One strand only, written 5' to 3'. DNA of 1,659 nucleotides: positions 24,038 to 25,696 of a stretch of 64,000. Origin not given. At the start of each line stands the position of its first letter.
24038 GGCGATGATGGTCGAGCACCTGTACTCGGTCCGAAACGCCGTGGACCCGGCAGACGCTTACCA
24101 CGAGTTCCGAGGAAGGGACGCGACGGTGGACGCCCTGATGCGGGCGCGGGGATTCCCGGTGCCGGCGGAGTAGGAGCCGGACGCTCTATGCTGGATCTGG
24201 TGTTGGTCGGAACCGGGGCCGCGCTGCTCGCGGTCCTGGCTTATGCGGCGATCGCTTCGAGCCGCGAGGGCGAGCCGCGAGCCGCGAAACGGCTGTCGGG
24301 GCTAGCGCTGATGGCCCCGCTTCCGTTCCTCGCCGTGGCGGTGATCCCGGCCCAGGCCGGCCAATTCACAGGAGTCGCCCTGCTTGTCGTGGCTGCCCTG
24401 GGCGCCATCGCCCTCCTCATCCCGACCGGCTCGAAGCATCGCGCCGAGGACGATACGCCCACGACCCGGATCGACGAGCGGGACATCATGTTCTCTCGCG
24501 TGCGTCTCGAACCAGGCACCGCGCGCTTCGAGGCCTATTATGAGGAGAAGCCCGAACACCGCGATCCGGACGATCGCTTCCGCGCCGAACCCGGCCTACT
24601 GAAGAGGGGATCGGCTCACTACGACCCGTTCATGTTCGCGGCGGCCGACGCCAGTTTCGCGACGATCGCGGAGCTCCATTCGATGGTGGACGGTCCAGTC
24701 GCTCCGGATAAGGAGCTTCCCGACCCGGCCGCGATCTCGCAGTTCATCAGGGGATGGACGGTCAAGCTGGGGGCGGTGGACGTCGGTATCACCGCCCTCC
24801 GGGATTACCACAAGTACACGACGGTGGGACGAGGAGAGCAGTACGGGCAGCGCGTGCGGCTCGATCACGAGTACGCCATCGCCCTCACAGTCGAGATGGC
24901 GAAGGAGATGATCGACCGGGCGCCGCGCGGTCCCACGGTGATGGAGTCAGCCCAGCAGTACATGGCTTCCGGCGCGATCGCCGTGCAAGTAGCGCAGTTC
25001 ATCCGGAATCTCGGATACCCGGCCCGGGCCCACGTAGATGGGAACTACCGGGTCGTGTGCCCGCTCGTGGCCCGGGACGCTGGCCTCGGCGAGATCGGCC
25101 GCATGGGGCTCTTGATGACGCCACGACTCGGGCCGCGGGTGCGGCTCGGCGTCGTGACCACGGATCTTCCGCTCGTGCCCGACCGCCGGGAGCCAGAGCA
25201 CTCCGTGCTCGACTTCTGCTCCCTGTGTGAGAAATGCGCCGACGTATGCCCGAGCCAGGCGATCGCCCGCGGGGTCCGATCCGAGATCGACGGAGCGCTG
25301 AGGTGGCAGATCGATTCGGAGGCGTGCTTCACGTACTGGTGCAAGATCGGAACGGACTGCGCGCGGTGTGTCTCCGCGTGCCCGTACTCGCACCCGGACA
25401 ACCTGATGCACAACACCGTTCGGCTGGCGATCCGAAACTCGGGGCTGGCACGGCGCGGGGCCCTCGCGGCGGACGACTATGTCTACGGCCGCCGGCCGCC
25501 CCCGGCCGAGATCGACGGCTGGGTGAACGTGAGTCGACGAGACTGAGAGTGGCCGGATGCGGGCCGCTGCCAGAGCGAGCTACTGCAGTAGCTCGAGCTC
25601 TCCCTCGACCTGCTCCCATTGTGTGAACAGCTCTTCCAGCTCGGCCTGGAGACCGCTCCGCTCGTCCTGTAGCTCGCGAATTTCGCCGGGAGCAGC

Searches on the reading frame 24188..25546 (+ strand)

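Call 78: search_protein_families(library=pfam, proteins=[window:24188-25546:+], max_evalue=0.01)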
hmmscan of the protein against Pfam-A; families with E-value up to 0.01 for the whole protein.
window:24188-25546:+ (452 aa): 7 families
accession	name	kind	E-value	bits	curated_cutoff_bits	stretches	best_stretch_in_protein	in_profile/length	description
PF12838.12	Fer4_7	-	2.4e-08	34.7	27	1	344-400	2-50/52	4Fe-4S dicluster domain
PF13183.11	Fer4_8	-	4.7e-05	24.3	27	0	339-356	49-66/68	4Fe-4S dicluster domain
PF00037.32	Fer4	-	0.00013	22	21.1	1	342-359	6-23/24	4Fe-4S binding domain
PF12837.12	Fer4_6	-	0.00028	21.1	25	0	342-359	7-24/24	4Fe-4S binding domain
PF13237.11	Fer4_10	-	0.00069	19.9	25.5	0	342-399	7-53/53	4Fe-4S dicluster domain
PF13484.11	Fer4_16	-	0.00079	20.6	30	1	344-400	2-65/66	4Fe-4S double cluster binding domain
PF13187.11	Fer4_9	-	0.0062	17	27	0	342-359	35-52/52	4Fe-4S dicluster domain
